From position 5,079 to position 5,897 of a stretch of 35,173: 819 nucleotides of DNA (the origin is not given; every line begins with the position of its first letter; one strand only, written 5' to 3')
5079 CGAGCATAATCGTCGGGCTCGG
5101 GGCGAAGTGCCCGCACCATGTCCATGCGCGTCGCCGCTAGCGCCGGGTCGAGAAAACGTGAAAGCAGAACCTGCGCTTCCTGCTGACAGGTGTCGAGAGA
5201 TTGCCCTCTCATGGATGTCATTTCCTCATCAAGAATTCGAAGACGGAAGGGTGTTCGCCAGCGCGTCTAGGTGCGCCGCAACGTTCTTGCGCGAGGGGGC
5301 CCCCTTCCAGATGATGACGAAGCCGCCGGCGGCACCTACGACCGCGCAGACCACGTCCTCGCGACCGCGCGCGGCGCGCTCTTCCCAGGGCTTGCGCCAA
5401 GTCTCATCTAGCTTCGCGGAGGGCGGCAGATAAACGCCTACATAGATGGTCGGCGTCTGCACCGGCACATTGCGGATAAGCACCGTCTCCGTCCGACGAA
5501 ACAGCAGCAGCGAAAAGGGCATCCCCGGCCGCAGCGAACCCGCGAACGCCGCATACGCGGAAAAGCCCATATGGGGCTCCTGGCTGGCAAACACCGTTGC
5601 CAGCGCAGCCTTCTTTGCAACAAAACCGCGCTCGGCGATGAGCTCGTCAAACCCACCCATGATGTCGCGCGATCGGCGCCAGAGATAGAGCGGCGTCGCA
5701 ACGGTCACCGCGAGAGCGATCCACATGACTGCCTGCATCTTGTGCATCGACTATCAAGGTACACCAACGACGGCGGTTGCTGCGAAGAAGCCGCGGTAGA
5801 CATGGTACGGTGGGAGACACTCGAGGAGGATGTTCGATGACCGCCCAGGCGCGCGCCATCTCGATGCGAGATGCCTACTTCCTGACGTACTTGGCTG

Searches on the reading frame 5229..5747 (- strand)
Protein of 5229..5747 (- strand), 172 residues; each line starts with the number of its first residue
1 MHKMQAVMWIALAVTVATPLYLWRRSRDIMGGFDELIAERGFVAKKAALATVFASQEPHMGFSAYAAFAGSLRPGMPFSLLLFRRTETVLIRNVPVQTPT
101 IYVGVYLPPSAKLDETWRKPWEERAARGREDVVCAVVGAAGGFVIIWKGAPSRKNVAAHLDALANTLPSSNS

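Call 3: search_protein_families(library=pfam, proteins=[window:5229-5747:-], max_evalue=1)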
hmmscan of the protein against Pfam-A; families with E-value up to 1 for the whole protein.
window:5229-5747:- (172 aa): 0 families

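Call 4: search_protein_families(library=ncbifam, proteins=[window:5229-5747:-], max_evalue=1)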
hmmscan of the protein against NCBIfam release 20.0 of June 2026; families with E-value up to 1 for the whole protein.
window:5229-5747:- (172 aa): 0 families

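Call 73: search_solved_structures(query=A4, max_evalue=5)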
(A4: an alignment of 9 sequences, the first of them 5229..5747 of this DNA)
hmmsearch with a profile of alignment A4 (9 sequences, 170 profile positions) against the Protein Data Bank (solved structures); distinct sequences matched with E-value up to 5: 2.
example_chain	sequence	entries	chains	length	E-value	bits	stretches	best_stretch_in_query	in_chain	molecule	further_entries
8dor_A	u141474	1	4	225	0.29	14.6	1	59-125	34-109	Dihydropteridine reductase/oxygen-insensitive NAD(P)H nitroreductase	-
3hzn_A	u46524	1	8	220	0.29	14.5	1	44-125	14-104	Oxygen-insensitive NAD(P)H nitroreductase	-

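Call 93: search_protein_families(library=padloc, proteins=[window:5229-5747:-], max_evalue=0.01)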
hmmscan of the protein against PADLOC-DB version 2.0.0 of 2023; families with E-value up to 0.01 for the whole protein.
window:5229-5747:- (172 aa): 0 families
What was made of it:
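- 5229..5747 (-): Helper gene 'up172'. 172 aa, one N-terminal transmembrane helix. No family match (calls 3, 4, 73, 93).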
